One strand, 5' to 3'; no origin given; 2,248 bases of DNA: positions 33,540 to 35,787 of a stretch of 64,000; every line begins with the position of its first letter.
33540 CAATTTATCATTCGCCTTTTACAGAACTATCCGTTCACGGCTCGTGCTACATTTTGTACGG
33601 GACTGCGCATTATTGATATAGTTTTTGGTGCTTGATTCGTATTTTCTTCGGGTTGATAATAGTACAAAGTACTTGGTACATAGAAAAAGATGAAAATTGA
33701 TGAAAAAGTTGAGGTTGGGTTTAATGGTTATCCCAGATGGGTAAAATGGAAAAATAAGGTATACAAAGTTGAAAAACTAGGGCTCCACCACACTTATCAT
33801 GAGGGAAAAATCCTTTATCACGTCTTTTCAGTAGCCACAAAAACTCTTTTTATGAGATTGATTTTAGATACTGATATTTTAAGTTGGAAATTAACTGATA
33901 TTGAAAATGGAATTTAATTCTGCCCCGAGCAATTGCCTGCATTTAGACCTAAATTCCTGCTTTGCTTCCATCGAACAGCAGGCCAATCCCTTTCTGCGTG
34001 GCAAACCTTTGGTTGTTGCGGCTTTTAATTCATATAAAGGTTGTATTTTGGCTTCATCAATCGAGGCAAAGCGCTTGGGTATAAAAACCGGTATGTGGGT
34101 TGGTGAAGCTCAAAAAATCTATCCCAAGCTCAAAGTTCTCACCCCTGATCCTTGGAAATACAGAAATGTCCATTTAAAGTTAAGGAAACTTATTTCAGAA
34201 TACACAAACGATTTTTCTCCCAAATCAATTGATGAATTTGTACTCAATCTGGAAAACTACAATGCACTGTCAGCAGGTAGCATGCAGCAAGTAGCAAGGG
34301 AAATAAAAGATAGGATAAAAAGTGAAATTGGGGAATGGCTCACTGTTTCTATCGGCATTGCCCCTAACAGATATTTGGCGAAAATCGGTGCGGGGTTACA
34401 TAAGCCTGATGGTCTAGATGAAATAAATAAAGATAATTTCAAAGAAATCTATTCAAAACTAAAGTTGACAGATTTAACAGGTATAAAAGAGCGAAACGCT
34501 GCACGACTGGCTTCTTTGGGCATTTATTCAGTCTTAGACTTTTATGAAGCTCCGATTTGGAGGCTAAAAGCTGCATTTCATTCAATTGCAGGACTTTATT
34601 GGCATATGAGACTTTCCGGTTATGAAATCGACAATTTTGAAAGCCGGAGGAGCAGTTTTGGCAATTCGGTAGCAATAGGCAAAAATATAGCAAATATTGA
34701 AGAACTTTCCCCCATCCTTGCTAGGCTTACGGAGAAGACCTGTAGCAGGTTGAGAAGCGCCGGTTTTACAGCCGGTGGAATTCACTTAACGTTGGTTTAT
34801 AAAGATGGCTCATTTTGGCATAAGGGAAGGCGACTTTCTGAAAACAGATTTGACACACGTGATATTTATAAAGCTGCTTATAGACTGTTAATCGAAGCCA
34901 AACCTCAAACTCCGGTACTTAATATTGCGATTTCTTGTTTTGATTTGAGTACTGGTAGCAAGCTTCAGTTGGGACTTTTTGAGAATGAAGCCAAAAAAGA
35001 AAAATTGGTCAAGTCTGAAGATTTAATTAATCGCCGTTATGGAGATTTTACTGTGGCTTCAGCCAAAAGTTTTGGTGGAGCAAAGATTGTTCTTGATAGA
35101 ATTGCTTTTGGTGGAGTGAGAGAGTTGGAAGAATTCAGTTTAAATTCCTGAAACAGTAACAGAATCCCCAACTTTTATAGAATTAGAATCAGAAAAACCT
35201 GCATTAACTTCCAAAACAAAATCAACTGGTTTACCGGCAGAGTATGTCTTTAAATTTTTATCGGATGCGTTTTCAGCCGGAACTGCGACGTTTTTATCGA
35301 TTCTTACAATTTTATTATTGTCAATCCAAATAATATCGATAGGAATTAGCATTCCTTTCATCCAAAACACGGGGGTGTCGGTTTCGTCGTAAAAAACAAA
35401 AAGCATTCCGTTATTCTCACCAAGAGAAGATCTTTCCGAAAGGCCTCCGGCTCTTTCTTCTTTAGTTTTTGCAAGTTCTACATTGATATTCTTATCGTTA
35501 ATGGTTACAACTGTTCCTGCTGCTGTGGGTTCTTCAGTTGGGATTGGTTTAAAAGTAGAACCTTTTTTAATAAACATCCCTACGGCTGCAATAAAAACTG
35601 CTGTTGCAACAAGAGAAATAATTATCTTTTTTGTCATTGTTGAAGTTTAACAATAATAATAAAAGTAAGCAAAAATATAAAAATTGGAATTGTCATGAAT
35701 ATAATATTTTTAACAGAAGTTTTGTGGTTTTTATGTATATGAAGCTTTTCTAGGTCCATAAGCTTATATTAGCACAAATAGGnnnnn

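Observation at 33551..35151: Putative SOS-type mutagenesis cassette: LexA-box-like palindrome, a small coupled ORF, and a Y-family polymerase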

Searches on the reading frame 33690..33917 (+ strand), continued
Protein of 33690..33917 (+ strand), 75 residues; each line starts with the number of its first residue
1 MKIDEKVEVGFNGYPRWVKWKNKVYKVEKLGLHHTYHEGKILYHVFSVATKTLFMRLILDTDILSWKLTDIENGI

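Call 49: find_homologous_proteins(query=A4, max_evalue=0.001)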
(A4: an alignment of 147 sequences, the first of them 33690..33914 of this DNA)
Query A4 (147 sequences) (75 aa, profile of the alignment): 149 proteins with E <= 0.001 among 750 candidates; the best 120 are listed.
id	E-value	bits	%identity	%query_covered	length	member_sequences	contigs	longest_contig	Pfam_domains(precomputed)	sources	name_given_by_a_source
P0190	7.2e-37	143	54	81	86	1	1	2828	-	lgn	-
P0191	1.1e-36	143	48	100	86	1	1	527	-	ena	-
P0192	2.6e-36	142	54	99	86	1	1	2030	-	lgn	-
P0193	2.9e-36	141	47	99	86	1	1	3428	-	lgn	-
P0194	3.1e-36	141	59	81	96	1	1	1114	-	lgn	-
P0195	3.2e-36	141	55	83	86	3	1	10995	-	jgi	jgi:hypothetical protein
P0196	8.4e-36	140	49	81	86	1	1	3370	-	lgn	-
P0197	9.1e-36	140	52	80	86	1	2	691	-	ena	-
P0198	1.1e-35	140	56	84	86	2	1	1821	-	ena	-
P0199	1.1e-35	140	48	80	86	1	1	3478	-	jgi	jgi:hypothetical protein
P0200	1.4e-35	139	55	83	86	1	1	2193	-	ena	-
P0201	1.5e-35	139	45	100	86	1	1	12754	-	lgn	-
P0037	1.6e-35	139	56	81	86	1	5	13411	-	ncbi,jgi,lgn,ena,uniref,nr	ncbi:hypothetical protein A2962_00840 [Candidatus Woesebacteria bacterium RIFCSPLOWO2_01_FULL_39_61]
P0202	1.6e-35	139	50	100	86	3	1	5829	-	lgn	-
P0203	1.6e-35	139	55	97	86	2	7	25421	-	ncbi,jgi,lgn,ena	-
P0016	2.0e-26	110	75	100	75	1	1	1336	-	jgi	-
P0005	5.5e-26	108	81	100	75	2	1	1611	-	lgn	-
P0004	2.9e-25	106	84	100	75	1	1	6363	-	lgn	-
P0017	3.1e-25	106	73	100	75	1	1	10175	-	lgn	-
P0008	4.1e-25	105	79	100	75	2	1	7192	-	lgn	-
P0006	2.2e-24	103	81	100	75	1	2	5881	-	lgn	-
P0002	2.4e-24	103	80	100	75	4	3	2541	-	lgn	-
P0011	2.5e-24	103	79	100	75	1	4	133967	-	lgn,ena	-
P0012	2.9e-23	99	75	100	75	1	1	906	-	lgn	-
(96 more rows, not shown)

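Call 73: search_protein_families(library=pfam, proteins=[P0139, P0172, P0177, P0180, P0183, P0184, P0185, P0186, P0188, P0189], max_evalue=0.1)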
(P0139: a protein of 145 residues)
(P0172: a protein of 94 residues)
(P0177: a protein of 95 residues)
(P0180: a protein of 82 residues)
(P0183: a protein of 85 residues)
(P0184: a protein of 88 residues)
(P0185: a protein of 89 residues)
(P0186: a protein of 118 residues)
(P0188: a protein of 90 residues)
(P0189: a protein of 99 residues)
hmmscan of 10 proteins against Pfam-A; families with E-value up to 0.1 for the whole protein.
P0139 (145 aa): 1 family
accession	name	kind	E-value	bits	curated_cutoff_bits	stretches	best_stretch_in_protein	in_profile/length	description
PF00817.25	IMS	-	0.0002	21.8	23.2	1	100-143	1-43/148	impB/mucB/samB family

P0172 (94 aa): 2 families
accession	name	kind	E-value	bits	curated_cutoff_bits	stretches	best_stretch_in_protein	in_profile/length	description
PF20114.4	DUF6504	-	0.0068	17.1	24.2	1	3-49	4-52/103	Domain of unknown function (DUF6504)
PF13551.12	HTH_29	-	0.026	15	28.1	0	14-49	17-52/64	Winged helix-turn helix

P0177 (95 aa): 0 families

P0180 (82 aa): 1 family
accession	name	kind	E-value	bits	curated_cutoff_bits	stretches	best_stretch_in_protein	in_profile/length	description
PF20114.4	DUF6504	-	0.0095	16.6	24.2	1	4-38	5-43/103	Domain of unknown function (DUF6504)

P0183 (85 aa): 1 family
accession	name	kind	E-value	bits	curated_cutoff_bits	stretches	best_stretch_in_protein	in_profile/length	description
PF19039.6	ASK_PH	-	0.022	15.5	27.8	1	8-78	31-96/103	ASK kinase PH domain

P0184 (88 aa): 0 families

P0185 (89 aa): 1 family
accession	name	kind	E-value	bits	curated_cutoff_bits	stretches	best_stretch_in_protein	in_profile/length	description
PF20114.4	DUF6504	-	0.089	13.5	24.2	0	2-50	3-50/103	Domain of unknown function (DUF6504)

P0186 (118 aa): 0 families

P0188 (90 aa): 0 families

P0189 (99 aa): 2 families
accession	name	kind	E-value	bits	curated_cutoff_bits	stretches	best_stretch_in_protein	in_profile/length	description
PF20114.4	DUF6504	-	1.8e-05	25.4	24.2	1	29-65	18-54/103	Domain of unknown function (DUF6504)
PF11225.14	DUF3024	-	0.0016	19.1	24.9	1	41-94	33-87/112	Domain of unknown function (DUF3024)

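Call 79: find_encoding_contigs(protein=P0005, flank=400, max_places=1)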
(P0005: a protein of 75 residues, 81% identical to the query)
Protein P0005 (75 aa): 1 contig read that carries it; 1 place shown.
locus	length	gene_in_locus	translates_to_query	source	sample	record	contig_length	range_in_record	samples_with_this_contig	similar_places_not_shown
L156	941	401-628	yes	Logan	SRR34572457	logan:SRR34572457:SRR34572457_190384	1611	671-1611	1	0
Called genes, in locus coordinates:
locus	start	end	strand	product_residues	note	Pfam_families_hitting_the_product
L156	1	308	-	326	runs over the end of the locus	?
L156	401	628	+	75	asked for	-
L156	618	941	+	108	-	?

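Call 80: find_encoding_contigs(protein=P0006, flank=400, max_places=1)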
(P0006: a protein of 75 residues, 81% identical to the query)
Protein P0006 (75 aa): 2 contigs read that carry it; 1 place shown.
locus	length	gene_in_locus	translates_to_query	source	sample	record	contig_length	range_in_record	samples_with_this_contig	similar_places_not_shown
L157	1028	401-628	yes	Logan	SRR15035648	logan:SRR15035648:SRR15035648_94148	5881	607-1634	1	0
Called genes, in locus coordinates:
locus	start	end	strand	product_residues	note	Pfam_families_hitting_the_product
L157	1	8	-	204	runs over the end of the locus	?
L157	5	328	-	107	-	-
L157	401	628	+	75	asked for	-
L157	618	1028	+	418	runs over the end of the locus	PF00817:IMS, PF11799:IMS_C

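Call 81: find_encoding_contigs(protein=P0017, flank=400, max_places=1)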
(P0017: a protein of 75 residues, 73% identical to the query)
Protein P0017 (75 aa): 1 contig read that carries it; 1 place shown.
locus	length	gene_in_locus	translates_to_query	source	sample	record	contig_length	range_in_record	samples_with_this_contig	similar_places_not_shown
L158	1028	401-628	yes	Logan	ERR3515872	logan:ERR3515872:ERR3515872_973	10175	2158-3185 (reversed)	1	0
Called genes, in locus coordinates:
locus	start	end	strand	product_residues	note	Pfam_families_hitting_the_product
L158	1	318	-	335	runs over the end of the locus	PF07224:Chlorophyllase (weak), PF01738:DLH (faint), PF20434:BD-FAE (faint), PF00561:Abhydrolase_1, PF12146:Hydrolase_4, PF00326:Peptidase_S9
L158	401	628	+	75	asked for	-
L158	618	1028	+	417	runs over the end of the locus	PF00817:IMS, PF11799:IMS_C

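Call 82: find_encoding_contigs(protein=P0016, flank=400, max_places=1)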
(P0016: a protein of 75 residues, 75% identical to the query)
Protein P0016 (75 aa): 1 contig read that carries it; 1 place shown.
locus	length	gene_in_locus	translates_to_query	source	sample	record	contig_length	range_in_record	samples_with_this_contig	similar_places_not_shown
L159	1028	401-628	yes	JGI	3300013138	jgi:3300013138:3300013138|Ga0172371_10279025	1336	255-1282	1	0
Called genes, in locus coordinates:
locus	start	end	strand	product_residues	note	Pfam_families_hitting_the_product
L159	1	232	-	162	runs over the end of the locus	?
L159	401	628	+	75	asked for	-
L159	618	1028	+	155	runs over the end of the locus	?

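Call 83: find_encoding_contigs(protein=P0012, flank=400, max_places=1)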
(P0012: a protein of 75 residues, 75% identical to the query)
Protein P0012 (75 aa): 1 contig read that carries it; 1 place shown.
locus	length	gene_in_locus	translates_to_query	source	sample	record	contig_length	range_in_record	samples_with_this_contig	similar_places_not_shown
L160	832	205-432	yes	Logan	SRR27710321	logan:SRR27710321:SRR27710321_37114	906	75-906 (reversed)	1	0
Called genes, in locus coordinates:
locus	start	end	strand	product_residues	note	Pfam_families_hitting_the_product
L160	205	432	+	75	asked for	-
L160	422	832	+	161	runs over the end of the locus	?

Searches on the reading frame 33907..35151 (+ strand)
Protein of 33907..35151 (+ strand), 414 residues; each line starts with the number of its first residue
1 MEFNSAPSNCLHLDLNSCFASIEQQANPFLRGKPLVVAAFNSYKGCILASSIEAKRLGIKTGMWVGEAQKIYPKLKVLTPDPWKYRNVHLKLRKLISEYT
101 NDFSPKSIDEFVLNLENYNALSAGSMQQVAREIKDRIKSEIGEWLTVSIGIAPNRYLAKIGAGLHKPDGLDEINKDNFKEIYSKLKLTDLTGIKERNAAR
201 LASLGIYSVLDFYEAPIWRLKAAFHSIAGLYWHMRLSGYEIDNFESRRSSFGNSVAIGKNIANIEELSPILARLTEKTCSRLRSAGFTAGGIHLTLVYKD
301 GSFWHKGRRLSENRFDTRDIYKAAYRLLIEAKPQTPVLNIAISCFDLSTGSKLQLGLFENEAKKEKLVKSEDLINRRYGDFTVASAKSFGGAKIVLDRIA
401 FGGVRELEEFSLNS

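Call 4: search_protein_families(library=pfam, proteins=[window:33907-35151:+], max_evalue=1)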
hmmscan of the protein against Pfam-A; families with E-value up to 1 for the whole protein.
window:33907-35151:+ (414 aa): 2 families
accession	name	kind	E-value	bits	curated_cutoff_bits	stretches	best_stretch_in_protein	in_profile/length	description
PF00817.25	IMS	-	6.9e-36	123.8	23.2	1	13-161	1-146/148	impB/mucB/samB family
PF11799.13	IMS_C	-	7.2e-15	55.8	20.7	1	248-357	1-109/109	impB/mucB/samB family C-terminal domain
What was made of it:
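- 33907..35151 (+): 414-aa Y-family DNA polymerase, catalytically competent, with a RecA-NT-like motif and a conserved C-terminal tail. Its start overlaps the small ORF by 11 nt. Pfam IMS and IMS_C (call 4).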

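Call 42: search_protein_families(library=ncbifam, proteins=[window:33907-35151:+], max_evalue=0.01)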
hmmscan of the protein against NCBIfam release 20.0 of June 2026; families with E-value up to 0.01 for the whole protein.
window:33907-35151:+ (414 aa): 10 families
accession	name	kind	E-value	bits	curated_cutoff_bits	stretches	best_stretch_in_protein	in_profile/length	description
NF002848.0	PRK03103.1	subfamily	3.8e-61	206.8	381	1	11-398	7-401/410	DNA polymerase IV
NF002492.0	PRK01810.1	equivalog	7.8e-59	199.4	399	1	11-385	13-391/412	DNA polymerase IV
NF003015.0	PRK03858.1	subfamily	4.6e-52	177.4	367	1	6-389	5-386/399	DNA polymerase IV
NF002677.0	PRK02406.1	equivalog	1.4e-49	169.1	256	1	10-338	8-334/357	DNA polymerase IV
NF010731.0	PRK14133.1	equivalog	3e-46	158.3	362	1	10-360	5-349/352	DNA polymerase IV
NF002751.0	PRK02794.1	equivalog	3e-43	148.3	371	1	12-389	42-418/425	DNA polymerase IV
NF002882.0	PRK03348.1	equivalog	1.6e-41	142.6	389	1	9-369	6-364/461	DNA polymerase IV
NF002292.0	PRK01216.1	equivalog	1.1e-36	126.5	339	1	11-328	4-318/351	DNA polymerase IV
NF002883.0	PRK03352.1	equivalog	1e-29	103.8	330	1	9-337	6-332/347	DNA polymerase IV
NF002955.0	PRK03609.1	subfamily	5.2e-21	75.1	431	1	13-380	5-386/422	translesion error-prone DNA polymerase V subunit UmuC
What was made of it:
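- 33907..35151 (+): It falls below every NCBIfam Pol IV and UmuC cut-off (call 42).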

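Call 53: search_dna_similar(query=window:33907-35148:+, collection=plasmids, mode=protein, max_evalue=0.001, max_rows=60, rows=spread)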
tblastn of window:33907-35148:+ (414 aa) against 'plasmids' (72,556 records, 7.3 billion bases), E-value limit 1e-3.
The search stops at 5000 records and this limit was reached: more records match than are counted here, and every count below describes the 5000 best-scoring records only.
Records with a match: at least 5000; places in all: 5265; records where one place covers at least 80% of the query: 3778.
Best place of each record, by identity: <60% 5000.
By first word of the organism name: Escherichia 1474; Enterococcus 728; Bacillus 413; Salmonella 404; Acinetobacter 328; Klebsiella 288; Lactiplantibacillus 158; Listeria 137; Rhizobium 112; Shigella 111; and 168 more.
By predicted mobility (MOB-suite, as given by PLSDB): conjugative 3232; non-mobilizable 1022; mobilizable 746.
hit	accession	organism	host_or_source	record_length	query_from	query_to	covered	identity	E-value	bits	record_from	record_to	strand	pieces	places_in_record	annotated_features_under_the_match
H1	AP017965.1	Candidatus Megaera polyxenophila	-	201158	11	404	95%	32.9%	2e-42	166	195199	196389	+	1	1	DNA-directed DNA polymerase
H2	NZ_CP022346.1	Bacillus thuringiensis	soil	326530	11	405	95%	27.6%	6e-19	97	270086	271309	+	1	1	Y-family DNA polymerase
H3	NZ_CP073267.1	Lactiplantibacillus plantarum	tissue sample,fermented food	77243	1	403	97%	26.7%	1e-19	99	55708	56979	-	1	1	Y-family DNA polymerase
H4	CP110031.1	Enterococcus faecalis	Homo sapiens,saliva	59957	2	403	97%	26.7%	2e-16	89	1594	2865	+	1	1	Y-family DNA polymerase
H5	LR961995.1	Enterococcus faecalis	-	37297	2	403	97%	26.5%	4e-16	88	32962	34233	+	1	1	record has no annotation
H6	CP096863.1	Lactiplantibacillus plantarum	pure culture,blueberry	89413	1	403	97%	26.3%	3e-18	95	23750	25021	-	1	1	Y-family DNA polymerase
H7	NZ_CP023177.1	Lactiplantibacillus plantarum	Drosophila melanogaster Oregon-R ...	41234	1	403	97%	25.9%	3e-20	100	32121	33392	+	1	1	Y-family DNA polymerase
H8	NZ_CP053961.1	Bacillus cereus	-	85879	11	405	95%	26.1%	4e-17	91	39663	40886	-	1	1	Y-family DNA polymerase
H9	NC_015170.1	Deinococcus proteolyticus MRP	feces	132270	3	361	87%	28.3%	2e-34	142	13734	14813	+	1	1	dinB: DNA polymerase IV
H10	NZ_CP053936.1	Bacillus thuringiensis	-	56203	11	392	92%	26.4%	2e-18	95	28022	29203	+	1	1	Y-family DNA polymerase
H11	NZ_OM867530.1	Listeria monocytogenes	-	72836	3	379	91%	26.6%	5e-23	109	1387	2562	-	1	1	Y-family DNA polymerase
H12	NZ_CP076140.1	Bacillus anthracis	cattle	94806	11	389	92%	26.4%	7e-18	94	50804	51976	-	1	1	Y-family DNA polymerase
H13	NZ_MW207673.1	Enterococcus casseliflavus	-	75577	2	394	95%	25.3%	8e-17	91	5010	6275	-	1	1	Y-family DNA polymerase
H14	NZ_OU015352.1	Enterococcus faecium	Homo sapiens,hepatic abscess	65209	1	389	94%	25.5%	2e-17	92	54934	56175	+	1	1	Y-family DNA polymerase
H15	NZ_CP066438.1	Enterococcus faecium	Homo sapiens,cell culture,rectal swab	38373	1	389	94%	25.5%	5e-17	91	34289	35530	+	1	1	Y-family DNA polymerase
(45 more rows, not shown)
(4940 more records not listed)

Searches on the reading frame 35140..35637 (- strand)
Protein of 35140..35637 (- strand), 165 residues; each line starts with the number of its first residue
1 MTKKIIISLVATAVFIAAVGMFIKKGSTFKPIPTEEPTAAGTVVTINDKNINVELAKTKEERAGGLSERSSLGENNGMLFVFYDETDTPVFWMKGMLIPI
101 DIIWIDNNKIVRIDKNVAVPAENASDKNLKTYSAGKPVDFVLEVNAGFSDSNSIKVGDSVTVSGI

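Call 4: search_protein_families(library=pfam, proteins=[window:35140-35637:-], max_evalue=1)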
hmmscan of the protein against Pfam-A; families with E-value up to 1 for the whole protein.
window:35140-35637:- (165 aa): 3 families
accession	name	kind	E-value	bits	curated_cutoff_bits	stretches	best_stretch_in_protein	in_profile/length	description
PF02643.20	DUF192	-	1.4e-27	96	27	1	51-161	1-95/96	Uncharacterized ACR, COG1430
PF21710.3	Spt6_S1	-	0.038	14.7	27.5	0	92-118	14-41/91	Spt6, S1/OB domain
PF24284.1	DUF7472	-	0.043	14.4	27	1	1-19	7-25/65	Family of unknown function (DUF7472)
